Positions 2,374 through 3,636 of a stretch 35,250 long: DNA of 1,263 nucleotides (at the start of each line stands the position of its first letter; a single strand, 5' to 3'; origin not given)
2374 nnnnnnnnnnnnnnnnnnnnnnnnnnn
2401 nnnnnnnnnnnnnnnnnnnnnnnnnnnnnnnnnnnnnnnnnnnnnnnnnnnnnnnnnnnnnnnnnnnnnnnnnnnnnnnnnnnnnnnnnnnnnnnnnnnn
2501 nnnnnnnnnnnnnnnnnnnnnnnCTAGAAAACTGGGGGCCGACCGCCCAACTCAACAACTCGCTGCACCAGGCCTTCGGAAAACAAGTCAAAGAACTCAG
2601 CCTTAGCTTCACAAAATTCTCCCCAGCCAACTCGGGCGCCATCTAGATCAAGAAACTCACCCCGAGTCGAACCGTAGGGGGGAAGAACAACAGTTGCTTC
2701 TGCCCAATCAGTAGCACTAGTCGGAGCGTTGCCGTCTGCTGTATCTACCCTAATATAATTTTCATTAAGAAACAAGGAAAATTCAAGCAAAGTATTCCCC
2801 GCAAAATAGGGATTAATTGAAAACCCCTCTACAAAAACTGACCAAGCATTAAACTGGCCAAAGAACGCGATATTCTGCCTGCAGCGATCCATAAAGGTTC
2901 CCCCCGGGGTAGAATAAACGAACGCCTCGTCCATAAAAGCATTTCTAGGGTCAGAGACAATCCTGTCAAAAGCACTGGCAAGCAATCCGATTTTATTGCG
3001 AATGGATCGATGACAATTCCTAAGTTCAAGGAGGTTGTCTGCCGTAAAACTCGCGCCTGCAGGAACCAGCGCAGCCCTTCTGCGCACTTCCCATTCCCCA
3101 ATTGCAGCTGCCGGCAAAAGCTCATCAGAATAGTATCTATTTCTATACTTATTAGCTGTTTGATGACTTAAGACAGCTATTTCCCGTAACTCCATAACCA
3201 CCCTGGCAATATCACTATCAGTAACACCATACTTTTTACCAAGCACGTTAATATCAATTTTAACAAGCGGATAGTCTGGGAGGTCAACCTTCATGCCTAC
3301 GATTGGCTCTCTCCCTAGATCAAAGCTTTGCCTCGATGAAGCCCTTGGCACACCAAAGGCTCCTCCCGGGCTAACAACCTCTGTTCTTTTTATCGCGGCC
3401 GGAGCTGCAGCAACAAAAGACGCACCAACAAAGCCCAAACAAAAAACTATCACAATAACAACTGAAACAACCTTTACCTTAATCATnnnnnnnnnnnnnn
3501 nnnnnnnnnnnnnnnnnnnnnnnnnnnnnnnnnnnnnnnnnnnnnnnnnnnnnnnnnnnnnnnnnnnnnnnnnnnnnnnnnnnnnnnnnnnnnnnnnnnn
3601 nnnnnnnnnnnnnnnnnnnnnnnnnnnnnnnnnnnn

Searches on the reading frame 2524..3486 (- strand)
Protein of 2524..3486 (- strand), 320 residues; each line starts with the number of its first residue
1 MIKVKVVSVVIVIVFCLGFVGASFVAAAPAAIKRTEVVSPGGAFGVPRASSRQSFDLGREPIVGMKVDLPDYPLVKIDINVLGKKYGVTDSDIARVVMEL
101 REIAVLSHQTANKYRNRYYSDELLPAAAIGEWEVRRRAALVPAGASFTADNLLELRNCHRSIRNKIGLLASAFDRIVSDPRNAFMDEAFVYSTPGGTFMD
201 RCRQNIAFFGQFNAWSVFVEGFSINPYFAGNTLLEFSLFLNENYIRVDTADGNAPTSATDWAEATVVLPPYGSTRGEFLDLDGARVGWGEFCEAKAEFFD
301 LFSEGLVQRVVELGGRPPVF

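Call 8: search_protein_families(library=pfam, proteins=[window:2524-3486:-], max_evalue=0.01)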
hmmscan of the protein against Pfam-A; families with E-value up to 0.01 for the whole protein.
window:2524-3486:- (320 aa): 0 families
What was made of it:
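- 2524..3486 (-): Cargo gene B: a 320-aa protein with an N-terminal signal-peptide-like segment (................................) and no known domain. No Pfam hit (call 8).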

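Call 14: find_encoding_contigs(protein=window:2524-3486:-, flank=6000, max_places=10)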
Protein window:2524-3486:- (320 aa): no gene with exactly this product is on record in the collection.

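Call 16: find_homologous_proteins(query=window:2524-3486:-, max_evalue=0.001)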
Query window:2524-3486:- (320 aa): 1 proteins with E <= 0.001 among 8000 candidates.
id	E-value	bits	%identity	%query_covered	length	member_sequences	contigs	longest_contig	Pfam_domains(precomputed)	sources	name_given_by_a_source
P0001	1.3e-211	719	100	100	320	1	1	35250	-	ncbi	ncbi:MAG: hypothetical protein ABIH69_03715 [bacterium]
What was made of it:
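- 2524..3486 (-): Only itself among 5.8e9 proteins (call 16).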

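Call 27: search_protein_representatives(protein=window:2524-3486:-)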
Query: 320 residues. Proteins with E-value up to 0.001 (for the whole library): 4; up to 1e-10: 3; up to 1e-30: 3. The best 4 are listed.
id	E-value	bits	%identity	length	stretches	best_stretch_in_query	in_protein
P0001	4.2e-212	719.1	100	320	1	1-320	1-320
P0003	9.3e-77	274.5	48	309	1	14-319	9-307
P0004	6.7e-64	232.2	43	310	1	12-319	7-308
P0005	2.9e-07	46.2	32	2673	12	223-295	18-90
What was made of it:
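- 2524..3486 (-): Three relatives among 1.84e9 representatives (call 27).
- Tried and rejected: The full HMMER scan gave two orthologues and one giant repeat protein (call 27).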

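Call 29: find_encoding_contigs(protein=P0003, flank=6000, max_places=6)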
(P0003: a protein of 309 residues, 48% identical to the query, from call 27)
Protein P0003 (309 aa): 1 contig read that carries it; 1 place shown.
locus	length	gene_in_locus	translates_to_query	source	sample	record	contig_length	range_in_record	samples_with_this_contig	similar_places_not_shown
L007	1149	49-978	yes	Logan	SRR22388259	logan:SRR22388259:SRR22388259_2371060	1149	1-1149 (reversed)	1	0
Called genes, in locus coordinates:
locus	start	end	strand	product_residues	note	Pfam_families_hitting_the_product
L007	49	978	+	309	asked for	-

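Call 30: find_encoding_contigs(protein=P0004, flank=6000, max_places=6)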
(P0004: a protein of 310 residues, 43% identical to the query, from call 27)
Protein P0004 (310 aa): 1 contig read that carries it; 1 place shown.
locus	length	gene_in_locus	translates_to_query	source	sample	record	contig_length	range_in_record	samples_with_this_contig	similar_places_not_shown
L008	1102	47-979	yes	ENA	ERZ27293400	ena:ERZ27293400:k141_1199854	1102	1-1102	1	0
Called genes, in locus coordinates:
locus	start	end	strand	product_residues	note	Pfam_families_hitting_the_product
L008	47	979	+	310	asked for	-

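Call 65: predict_structure(alignment_id=A2)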
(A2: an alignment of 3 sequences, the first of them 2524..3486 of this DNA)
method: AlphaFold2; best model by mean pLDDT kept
length: 320 residues; sequences in the alignment: 3
mean_pLDDT: 39.7   pTM: 0.35
mean pLDDT of the five models: 39.7, 39.3, 38.4, 38.0, 36.0
residues with pLDDT >= 90: 0; 70-90: 4; 50-70: 51; < 50: 265
segments of 3 or more residues with pLDDT < 50: 19-105, 110-150, 175-247, 265-292, 298-303, 305-310, 313-320
pLDDT, mean of each block of 10 residues (from residue 1): 59 62 33 24 23 23 24 29 38 48 49 40 30 28 40 50 51 49 41 34 34 32 29 39 46 56 46 33 44 48 47 42
secondary structure, 60 per line:
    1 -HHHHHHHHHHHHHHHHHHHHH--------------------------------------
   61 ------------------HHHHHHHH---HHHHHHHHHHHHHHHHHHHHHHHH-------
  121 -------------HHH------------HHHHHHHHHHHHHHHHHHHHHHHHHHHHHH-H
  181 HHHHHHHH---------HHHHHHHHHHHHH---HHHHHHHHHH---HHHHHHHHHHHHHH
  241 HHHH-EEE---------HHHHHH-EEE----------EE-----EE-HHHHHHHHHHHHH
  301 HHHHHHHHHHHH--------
elements in order: H2-22 H79-86 H90-113 H149-178 H180-188 H198-210 H214-223 H227-244 E246-248 H258-263 E265-267 H288-312
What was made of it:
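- Tried and rejected: Mean pLDDT was 39.7, which is unusable, so no fold search was run (call 65).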
